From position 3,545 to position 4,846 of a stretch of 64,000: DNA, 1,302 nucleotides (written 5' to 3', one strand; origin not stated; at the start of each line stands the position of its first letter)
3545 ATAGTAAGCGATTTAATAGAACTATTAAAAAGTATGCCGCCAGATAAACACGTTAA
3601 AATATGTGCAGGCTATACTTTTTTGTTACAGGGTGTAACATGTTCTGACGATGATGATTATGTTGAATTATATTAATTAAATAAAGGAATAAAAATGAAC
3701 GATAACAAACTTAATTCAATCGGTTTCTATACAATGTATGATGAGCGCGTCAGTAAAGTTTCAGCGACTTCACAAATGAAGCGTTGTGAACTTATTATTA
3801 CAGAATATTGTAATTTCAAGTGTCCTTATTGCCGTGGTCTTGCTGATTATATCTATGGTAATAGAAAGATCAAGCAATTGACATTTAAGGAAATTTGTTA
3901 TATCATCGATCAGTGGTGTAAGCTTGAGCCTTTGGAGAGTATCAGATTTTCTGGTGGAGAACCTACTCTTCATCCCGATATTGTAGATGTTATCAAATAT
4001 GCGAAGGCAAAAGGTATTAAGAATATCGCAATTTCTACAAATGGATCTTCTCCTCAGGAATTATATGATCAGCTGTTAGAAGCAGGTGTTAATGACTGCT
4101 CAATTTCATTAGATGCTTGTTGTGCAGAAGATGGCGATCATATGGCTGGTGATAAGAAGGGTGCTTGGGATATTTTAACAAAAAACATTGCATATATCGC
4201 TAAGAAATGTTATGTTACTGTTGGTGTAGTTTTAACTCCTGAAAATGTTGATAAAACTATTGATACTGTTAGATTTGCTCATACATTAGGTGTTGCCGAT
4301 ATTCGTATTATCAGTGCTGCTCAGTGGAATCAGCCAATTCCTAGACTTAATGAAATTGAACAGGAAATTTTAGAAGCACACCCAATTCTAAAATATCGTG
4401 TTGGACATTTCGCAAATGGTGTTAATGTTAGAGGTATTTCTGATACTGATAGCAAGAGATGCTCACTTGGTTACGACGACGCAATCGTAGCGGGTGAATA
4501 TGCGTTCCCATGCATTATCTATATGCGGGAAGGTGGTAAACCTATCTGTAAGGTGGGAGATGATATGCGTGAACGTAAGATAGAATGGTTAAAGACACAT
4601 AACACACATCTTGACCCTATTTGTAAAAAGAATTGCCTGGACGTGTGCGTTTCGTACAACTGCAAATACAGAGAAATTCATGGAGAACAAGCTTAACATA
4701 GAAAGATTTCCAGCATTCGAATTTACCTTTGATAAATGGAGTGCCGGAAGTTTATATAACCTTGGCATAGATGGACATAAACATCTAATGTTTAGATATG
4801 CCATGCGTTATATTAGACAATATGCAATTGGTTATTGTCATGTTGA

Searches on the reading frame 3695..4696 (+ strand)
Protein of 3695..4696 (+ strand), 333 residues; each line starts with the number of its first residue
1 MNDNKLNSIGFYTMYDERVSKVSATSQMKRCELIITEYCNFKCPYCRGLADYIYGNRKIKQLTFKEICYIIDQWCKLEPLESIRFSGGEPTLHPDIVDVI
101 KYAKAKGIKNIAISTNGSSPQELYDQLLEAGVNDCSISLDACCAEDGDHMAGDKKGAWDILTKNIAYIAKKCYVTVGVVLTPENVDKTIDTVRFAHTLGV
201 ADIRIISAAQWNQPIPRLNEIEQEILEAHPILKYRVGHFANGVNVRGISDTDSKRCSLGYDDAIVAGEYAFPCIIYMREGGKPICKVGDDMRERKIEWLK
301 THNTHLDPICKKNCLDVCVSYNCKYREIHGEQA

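Call 46: search_protein_families(library=ncbifam, proteins=[window:3695-4696:+], max_evalue=0.00001)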
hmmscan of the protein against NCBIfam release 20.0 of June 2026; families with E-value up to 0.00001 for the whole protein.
window:3695-4696:+ (333 aa): 44 families (the best 25 are shown)
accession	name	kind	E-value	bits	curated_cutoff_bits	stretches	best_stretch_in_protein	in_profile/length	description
TIGR02666.1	moaA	equivalog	2.1e-25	89.4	284.05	1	33-213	14-197/336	GTP 3',8-cyclase MoaA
TIGR04317.1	W_rSAM_matur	equivalog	6.3e-23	81.4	380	1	27-208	2-184/349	tungsten cofactor oxidoreductase radical SAM maturase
TIGR02668.1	moaA_archaeal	equivalog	7.4e-20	71.1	325.25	1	31-229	12-207/303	GTP 3',8-cyclase MoaA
NF001199.0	PRK00164.2-1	equivalog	1.1e-18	67.4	231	1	32-153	15-132/308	GTP 3',8-cyclase MoaA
NF045702.1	rSAM_GDGT_ether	equivalog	2.3e-18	66.1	450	1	32-196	89-254/486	tetraether lipid synthase Tes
TIGR02109.1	PQQ_syn_pqqE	equivalog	1.2e-17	63.9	381.35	1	35-206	13-180/358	pyrroloquinoline quinone biosynthesis protein PqqE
TIGR03962.1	mycofact_rSAM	equivalog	3.6e-17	62.6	265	1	35-205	18-182/339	mycofactocin radical SAM maturase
TIGR04251.1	SCM_rSAM_ScmF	equivalog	1.6e-16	60.6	400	1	33-205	8-179/353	SynChlorMet cassette radical SAM/SPASM protein ScmF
TIGR04545.1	rSAM_ahbD_hemeb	equivalog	1.7e-16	60.6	500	1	35-205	6-172/339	heme b synthase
NF045574.1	sacti_mat_StsB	exception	1.8e-16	60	625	1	17-208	84-269/466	StsB family radical SAM/SPASM domain sactipeptide maturase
NF047865.1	rSAM_PapB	equivalog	6.4e-16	58.5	340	1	32-224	6-204/330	PapB family radical SAM/SPASM ranthipeptide maturase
TIGR04053.2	TIGR04053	equivalog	9.2e-16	58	395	1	35-201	14-179/366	TIGR04053 family radical SAM/SPASM domain-containing protein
NF045646.2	rSAM_Se_TrsS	equivalog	4e-15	55.3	490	1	33-185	90-236/441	radical SAM (seleno)protein TrsS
TIGR02495.1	NrdG2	equivalog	5.6e-14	51.9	131.15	1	34-157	21-138/193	anaerobic ribonucleoside-triphosphate reductase activating protein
TIGR04347.1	pseudo_SAM_Halo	equivalog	6.4e-14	52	525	1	35-200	44-204/390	TIGR04347 family pseudo-SAM/SPASM protein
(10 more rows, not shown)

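Call 79: search_protein_families(library=padloc, proteins=[window:3695-4696:+], max_evalue=0.001)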
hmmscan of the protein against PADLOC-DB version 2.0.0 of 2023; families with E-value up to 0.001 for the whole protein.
window:3695-4696:+ (333 aa): 3 families
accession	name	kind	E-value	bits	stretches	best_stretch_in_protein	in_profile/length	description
PDLC02903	pVip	-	7e-17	59.7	1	34-186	5-151/257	Viperins not associated with kinases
PDLC02904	pVip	-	7.3e-14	49.9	1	35-169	9-137/262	Viperins associated with kinases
PDLC02905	pVip-kinase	-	0.00013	19.4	1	22-142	175-294/474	Viperin-kinase fusion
